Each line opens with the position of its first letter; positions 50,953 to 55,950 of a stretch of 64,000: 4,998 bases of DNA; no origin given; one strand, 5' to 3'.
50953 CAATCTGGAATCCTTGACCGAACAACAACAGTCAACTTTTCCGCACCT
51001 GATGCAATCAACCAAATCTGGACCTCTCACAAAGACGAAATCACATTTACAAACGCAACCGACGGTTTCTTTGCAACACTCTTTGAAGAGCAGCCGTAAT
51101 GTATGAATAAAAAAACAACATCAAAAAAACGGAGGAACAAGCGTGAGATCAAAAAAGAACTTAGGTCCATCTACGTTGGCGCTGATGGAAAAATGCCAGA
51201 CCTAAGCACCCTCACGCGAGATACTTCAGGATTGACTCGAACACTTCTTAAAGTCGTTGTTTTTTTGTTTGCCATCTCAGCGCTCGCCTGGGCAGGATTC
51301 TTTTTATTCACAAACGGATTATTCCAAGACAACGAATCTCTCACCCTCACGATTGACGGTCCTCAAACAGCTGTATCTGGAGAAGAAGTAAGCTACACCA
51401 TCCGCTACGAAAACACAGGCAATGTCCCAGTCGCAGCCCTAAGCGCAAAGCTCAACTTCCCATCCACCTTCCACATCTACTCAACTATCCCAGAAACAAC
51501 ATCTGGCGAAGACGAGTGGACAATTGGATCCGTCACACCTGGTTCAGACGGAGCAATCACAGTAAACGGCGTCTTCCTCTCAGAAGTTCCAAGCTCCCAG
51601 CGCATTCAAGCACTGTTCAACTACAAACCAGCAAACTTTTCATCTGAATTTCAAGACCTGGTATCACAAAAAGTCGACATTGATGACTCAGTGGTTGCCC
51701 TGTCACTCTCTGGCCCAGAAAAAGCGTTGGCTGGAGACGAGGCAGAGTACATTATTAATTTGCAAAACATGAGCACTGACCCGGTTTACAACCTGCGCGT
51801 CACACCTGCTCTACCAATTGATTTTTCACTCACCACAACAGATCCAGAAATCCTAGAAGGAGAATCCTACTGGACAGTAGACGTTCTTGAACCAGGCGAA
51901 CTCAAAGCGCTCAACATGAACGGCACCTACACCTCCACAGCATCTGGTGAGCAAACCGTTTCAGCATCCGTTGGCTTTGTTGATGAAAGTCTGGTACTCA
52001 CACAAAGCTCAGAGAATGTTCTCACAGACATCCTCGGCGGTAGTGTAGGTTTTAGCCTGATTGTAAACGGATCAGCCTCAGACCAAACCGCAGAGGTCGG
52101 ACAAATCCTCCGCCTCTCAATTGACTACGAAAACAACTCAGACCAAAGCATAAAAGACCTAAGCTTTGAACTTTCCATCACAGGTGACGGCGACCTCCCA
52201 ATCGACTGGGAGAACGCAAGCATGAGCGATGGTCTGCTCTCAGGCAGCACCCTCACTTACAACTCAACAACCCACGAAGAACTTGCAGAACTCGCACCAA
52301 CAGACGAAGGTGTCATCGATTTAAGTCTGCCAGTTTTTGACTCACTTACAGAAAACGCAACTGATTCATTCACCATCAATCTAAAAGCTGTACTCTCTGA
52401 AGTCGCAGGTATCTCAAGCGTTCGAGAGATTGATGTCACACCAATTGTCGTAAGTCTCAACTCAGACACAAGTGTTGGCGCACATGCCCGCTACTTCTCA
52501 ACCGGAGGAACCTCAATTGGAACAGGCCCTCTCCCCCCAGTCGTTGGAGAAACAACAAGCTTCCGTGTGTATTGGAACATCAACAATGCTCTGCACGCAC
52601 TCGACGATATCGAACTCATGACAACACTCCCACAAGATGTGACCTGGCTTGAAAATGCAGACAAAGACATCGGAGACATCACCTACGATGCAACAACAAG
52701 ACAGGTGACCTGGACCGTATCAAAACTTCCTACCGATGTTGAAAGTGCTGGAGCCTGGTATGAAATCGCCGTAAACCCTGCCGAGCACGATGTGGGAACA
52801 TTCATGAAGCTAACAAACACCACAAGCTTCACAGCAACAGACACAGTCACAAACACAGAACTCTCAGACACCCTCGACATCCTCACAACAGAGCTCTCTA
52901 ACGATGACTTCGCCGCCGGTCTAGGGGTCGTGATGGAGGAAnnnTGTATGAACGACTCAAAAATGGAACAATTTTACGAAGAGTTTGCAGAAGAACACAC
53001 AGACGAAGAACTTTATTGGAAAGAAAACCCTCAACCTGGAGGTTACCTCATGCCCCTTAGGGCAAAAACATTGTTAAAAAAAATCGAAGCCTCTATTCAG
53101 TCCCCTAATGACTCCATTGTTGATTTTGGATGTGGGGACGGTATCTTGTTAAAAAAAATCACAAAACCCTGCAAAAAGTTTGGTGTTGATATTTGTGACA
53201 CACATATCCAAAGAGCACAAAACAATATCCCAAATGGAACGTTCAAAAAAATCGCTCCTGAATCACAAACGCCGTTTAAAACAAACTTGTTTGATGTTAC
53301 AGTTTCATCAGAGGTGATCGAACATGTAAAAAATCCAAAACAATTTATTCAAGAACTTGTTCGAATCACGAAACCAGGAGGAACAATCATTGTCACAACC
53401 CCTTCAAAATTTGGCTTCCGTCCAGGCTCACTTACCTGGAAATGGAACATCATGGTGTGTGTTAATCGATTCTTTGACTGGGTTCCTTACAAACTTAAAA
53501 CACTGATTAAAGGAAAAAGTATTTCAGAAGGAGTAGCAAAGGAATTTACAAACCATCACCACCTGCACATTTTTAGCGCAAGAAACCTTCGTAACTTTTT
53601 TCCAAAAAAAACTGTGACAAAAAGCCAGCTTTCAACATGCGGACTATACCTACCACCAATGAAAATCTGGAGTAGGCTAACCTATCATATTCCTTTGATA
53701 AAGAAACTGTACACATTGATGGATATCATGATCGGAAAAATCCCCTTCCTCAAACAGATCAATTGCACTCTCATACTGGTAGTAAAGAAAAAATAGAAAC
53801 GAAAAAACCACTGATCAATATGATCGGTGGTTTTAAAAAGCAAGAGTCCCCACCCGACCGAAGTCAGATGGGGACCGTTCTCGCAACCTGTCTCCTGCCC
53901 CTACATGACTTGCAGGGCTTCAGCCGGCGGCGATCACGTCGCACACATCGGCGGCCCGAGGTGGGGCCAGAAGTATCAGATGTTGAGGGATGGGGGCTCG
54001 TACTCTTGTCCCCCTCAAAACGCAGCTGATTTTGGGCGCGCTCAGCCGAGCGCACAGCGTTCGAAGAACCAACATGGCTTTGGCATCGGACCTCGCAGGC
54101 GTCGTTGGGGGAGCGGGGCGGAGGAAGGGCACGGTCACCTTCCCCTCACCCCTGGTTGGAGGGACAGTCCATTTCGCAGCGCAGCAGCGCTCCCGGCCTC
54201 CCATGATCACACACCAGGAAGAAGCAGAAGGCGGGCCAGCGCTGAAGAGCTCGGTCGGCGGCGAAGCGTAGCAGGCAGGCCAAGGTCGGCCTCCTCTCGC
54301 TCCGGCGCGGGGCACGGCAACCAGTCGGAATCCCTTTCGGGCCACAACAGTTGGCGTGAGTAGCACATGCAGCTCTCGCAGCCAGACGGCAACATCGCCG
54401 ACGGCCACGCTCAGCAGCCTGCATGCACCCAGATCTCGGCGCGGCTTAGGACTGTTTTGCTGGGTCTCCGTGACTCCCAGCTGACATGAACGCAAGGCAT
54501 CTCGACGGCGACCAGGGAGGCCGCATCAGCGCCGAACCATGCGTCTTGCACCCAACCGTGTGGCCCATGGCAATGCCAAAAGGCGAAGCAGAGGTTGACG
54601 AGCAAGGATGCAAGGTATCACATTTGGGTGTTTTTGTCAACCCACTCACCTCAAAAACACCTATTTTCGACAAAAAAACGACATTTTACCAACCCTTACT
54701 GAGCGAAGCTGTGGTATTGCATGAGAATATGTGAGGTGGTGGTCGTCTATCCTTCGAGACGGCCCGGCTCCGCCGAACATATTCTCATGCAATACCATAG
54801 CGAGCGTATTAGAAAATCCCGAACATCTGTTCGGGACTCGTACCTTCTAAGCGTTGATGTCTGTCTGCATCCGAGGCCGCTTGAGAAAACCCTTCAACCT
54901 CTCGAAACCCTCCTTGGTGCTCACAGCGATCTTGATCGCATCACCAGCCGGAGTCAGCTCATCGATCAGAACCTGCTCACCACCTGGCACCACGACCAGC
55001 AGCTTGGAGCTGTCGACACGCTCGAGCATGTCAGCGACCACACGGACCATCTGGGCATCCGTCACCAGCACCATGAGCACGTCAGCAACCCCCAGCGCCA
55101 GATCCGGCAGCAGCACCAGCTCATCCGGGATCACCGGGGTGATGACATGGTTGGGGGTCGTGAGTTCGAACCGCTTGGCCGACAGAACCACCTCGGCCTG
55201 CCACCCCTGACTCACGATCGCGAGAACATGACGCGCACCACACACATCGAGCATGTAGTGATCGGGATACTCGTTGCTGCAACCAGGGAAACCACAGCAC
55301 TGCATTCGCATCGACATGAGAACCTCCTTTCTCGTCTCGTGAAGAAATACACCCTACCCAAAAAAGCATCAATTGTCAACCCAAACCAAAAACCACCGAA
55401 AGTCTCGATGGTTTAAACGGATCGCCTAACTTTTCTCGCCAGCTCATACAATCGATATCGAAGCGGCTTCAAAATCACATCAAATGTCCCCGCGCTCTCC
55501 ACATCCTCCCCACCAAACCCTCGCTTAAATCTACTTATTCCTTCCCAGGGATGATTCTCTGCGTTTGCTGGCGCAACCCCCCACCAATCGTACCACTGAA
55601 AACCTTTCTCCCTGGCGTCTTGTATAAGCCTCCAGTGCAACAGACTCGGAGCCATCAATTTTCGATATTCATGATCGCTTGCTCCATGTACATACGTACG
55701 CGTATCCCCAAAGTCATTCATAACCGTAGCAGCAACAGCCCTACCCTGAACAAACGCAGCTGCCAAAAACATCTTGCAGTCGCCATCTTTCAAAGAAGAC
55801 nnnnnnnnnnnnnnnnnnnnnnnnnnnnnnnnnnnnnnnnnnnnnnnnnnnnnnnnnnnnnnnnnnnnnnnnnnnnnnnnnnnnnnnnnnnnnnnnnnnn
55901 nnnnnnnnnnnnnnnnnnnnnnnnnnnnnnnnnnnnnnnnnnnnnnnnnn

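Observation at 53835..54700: About 780-nt GC-rich (about 63%) non-coding stretch driven by a TTGACA promoter and ending in a bidirectional terminator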

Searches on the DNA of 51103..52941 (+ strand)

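Call 93: search_rna_families(source=L082, start=7800, end=8800, threshold=evalue, max_evalue=10)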
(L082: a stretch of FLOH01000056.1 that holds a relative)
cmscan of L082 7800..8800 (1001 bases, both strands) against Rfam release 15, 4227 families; matches with E-value up to 10: 8.
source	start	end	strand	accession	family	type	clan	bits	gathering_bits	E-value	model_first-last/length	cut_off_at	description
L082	8631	8755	+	RF02705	B_rapa_snoR775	Gene; snRNA; snoRNA; HACA-box;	-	23.5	64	0.9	1-127/127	no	Brassica rapa small nucleolar RNA 775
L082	8526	8647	+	RF02114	FAM13A-AS1_1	Gene; lncRNA;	-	19.2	70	1.1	1-118/118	no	FAM13A antisense RNA 1 conserved region 1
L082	8319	8371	-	RF03595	mir-3569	Gene; miRNA;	-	17.3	50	2.4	1-58/58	no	mir-3569 microRNA precursor family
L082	7899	7993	-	RF02790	sodF_sRNA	Gene; sRNA;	-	16.9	46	7.5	1-90/90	no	sodF sRNA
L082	8074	8124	+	RF01687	Acido-Lenti-1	Gene; sRNA;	-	14.9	37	1.4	1-46/46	no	Acido-Lenti-1 RNA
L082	8168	8260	+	RF02463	Ms_AS-1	Gene; sRNA;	-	14.7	37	4.7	1-98/98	no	Mycobacterium sRNA Ms_AS-1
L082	8318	8367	-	RF01274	sR45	Gene; snRNA; snoRNA; CD-box;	-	14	40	5.4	1-55/55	no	Small nucleolar RNA sR45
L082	8027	8104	+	RF01951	SOX2OT_exon1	Gene; lncRNA;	-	13.2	65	2.4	1-230/230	no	SOX2 overlapping transcript exon 1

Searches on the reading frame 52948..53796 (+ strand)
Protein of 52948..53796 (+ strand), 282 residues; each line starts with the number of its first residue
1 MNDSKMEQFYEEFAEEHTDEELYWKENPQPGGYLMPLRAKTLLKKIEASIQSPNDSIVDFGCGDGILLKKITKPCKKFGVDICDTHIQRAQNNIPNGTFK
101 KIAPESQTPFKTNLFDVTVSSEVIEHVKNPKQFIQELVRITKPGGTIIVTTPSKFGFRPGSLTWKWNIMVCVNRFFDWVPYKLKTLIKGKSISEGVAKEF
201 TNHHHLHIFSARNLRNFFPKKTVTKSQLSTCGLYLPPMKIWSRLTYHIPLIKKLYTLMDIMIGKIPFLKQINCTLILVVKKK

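Call 11: search_protein_families(library=pfam, proteins=[window:52948-53796:+], max_evalue=1)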
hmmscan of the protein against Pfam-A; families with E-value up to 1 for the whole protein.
window:52948-53796:+ (282 aa): 16 families
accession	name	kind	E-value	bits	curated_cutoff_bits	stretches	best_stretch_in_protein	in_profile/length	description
PF08241.18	Methyltransf_11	-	5.4e-18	65.9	21.2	1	58-149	1-95/95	Methyltransferase domain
PF13489.12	Methyltransf_23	-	5.8e-18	65.6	27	1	42-218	12-154/164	Methyltransferase domain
PF13847.12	Methyltransf_31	-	1.1e-13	51.6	27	1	53-153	3-113/145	Methyltransferase domain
PF13649.12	Methyltransf_25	-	5.1e-13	50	27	1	57-145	1-97/97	Methyltransferase domain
PF08242.18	Methyltransf_12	-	1.1e-10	42.5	30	1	58-147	1-98/98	Methyltransferase domain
PF07021.18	MetW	-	1.4e-07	31.8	21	1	53-157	13-114/193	Methionine biosynthesis protein MetW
PF06325.19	PrmA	-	2.1e-05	24.6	22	1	43-149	152-258/296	Ribosomal protein L11 methyltransferase (PrmA)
PF01209.24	Ubie_methyltran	-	0.00015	21.6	20.1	1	50-156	44-158/233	ubiE/COQ5 methyltransferase family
PF02353.26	CMAS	-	0.00043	20.1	27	1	52-151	61-166/273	Mycolic acid cyclopropane synthetase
PF01555.25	N6_N4_Mtase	-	0.0041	17.5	26.7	1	125-233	27-128/221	DNA methylase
PF05175.20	MTS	-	0.0055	16.8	23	1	40-88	21-66/170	Methyltransferase small domain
PF05148.21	Methyltransf_8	-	0.011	16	27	1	51-150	70-157/219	Hypothetical methyltransferase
PF23525.1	Methyltransf_36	-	0.031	13.9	27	1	51-72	38-59/268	AprA MT2-like domain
PF03291.22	mRNA_G-N7_MeTrfase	-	0.04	13.5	26.6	1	53-138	61-145/315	mRNA (guanine-N(7))-methyltransferase domain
PF13679.12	Methyltransf_32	-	0.078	13.4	27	1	50-99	22-78/143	Methyltransferase domain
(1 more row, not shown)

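Call 26: find_related_loci(query=window:52948-53796:+, collection=metagenome_contigs, flank=10000)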
Query window:52948-53796:+ (282 aa) in metagenome_contigs; peptide patterns used: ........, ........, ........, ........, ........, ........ (x = any residue, [..] = any of these).
47 stretches matched a pattern, but none encodes a relative of the query by tblastn (E <= 1e-3).
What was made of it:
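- Tried and rejected: The first metagenome scan, with the adjacent methyltransferase, found no relative (call 26).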

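Call 75: search_protein_families(library=padloc, proteins=[window:52948-53796:+], max_evalue=1)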
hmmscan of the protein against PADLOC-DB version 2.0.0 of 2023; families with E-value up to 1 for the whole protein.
window:52948-53796:+ (282 aa): 1 family
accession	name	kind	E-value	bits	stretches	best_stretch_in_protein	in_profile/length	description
PDLC04134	mad2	-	8.6e-10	36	1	40-160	277-405/492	mads_2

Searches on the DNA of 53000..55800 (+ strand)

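Call 5: search_rna_families(source=window, start=53000, end=55800, threshold=evalue, max_evalue=10, show_alignments=3)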
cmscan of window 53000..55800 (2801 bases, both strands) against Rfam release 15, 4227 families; matches with E-value up to 10: 6.
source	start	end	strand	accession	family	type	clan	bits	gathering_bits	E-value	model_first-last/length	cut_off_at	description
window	54708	54800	+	RF03831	mir-627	Gene; miRNA;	-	24.8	86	0.02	1-87/87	no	mir-627 microRNA precursor family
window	53312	53369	-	RF03918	mir-4922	Gene; miRNA;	-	22.2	82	1.1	1-65/65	no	mir-4922 microRNA precursor family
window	55002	55096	-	RF03510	mir-3660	Gene; miRNA;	-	19.3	70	2.1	1-82/82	no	mir-3660 microRNA precursor family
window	54702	54806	-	RF03792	MIR6462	Gene; miRNA;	-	18.6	96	7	1-119/119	no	MIR6462 microRNA precursor family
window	54708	54801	+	RF00843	mir-228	Gene; miRNA;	CL00093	17.9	45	1.6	10-73/85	no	mir-228 microRNA precursor family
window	53722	53825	-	RF02516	MIR393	Gene; miRNA;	-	15.9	60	7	19-109/126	no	mir-393 microRNA precursor family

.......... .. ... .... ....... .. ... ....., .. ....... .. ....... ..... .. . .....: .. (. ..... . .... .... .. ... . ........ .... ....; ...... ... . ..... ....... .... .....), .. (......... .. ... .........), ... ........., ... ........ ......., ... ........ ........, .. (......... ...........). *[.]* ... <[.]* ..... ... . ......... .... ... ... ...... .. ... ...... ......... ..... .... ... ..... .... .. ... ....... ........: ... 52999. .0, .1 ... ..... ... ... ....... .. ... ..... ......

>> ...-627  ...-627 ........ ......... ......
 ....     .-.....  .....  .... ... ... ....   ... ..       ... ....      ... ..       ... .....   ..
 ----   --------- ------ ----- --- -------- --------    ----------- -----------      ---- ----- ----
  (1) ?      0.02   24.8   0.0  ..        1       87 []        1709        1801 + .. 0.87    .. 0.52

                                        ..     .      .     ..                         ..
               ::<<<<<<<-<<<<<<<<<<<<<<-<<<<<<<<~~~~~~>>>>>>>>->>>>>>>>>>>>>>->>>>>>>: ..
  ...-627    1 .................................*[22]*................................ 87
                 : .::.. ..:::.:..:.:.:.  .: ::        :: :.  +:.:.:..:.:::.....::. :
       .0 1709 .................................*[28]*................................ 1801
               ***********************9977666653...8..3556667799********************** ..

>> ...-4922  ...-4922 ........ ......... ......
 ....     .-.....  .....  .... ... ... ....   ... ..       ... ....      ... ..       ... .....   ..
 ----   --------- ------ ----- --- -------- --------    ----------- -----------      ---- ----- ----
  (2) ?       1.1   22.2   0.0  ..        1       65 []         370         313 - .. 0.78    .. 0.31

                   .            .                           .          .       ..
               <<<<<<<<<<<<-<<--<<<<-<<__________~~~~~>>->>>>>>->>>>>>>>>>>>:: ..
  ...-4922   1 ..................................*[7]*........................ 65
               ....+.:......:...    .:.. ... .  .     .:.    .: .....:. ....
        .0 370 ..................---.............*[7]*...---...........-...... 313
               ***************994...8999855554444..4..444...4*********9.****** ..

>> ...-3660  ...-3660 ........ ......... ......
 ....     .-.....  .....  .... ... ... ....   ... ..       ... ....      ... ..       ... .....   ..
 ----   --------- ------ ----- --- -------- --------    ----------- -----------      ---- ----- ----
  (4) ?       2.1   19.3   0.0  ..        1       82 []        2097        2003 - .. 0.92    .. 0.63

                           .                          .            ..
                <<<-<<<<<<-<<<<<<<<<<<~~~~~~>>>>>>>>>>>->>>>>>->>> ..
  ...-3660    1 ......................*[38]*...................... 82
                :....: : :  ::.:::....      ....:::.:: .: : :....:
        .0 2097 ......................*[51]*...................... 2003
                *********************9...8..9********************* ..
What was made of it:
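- On Known RNA families (Rfam 15: OLE, GOLLD, ROOL, HEARO, raiA, group I/II introns, tmRNA, 6S, SRP, RNAIII and the rest): The permissive scan of 53000-55800 at E<=10 gives only weak miRNA-like hairpin hits, all outside the RNA body (call 5).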

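Call 18: search_dna_similar(query=window:53835-54700:+, collection=phages, mode=distant, max_evalue=0.01)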
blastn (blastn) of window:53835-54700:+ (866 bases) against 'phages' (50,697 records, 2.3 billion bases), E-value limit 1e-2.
No match.

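Call 19: search_dna_similar(query=window:53835-54700:+, collection=plasmids, mode=distant, max_evalue=0.01)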
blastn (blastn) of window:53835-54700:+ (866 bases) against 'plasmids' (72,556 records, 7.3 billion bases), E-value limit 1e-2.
No match.
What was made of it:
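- There is no match in phage or plasmid collections (calls 18, 19).
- Tried and rejected: blastn against phage and plasmid collections gave no match (calls 18, 19).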

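Call 107: build_rna_model(alignment_id=A7)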
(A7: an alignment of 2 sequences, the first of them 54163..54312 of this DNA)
Model R1 built from alignment A7 (2 sequences, 155 columns); structure: RNAalifold consensus.
model positions 155; base pairs 43; branch points 2; effective number of sequences 0.84; information 0.59 bits per position. Calibrated on 0.2 Mb of random sequence (short: E-values are rough).
structure used (alignment columns):
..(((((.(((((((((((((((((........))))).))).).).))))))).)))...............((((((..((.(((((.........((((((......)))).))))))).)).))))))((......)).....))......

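Call 108: search_with_rna_model(model_id=R1, sources=[window, L082, L129, L002, L003, L004, L087, L090, L091, L093, L088, L112, L106, L089, L104, L001, L005, L007, L009, L010, L012, L083, L084, L085, L086, L092, L094, L095, L096, L097, L098, L099, L100, L101, L102, L103, L105, L107, L108, L109, L110, L111, L113, L114, L115], max_evalue=10)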
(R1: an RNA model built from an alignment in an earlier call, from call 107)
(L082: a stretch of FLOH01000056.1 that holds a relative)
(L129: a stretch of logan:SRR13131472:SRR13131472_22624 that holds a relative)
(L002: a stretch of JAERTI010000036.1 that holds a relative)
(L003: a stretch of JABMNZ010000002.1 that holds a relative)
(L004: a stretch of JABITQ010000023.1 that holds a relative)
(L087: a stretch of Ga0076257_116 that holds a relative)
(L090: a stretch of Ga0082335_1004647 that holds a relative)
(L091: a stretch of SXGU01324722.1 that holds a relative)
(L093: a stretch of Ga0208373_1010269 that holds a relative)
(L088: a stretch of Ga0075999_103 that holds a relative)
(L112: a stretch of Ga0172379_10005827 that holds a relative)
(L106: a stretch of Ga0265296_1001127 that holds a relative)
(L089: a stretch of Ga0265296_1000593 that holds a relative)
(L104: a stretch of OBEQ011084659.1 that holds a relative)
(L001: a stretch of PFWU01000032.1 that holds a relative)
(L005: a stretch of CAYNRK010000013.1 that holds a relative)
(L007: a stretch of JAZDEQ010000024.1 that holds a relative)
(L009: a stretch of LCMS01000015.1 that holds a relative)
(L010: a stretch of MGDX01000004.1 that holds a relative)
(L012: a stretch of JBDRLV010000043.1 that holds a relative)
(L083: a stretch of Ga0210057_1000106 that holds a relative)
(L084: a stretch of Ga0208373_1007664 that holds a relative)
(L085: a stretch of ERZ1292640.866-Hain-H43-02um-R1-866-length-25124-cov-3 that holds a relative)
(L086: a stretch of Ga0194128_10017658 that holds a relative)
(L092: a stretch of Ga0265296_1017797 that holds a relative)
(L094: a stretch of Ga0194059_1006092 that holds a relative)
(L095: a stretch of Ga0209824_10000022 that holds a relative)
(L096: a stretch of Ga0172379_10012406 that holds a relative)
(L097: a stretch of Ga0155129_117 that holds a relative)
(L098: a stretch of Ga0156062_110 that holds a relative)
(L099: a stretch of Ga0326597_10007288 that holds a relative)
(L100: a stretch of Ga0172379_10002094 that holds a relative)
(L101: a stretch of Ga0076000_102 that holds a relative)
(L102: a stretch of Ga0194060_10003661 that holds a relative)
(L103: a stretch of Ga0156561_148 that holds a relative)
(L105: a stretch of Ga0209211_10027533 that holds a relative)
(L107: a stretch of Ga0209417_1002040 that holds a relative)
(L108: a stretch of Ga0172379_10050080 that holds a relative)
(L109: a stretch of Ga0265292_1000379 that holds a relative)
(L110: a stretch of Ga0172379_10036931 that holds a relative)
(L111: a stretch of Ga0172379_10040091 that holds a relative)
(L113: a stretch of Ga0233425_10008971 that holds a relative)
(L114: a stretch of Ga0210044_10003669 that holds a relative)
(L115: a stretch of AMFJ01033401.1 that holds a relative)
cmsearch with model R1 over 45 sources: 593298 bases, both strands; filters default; matches with E-value up to 10: 5.
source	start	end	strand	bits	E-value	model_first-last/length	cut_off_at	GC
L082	8223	8377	-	185.5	1.1e-38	1-155/155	no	0.63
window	54163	54312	-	167.2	1.2e-34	1-155/155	no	0.69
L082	8316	8405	+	18.4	0.13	1-155/155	no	0.67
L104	13278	13391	+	10.7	6.8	1-155/155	no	0.58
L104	12801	12949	+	10.4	7.6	1-155/155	no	0.7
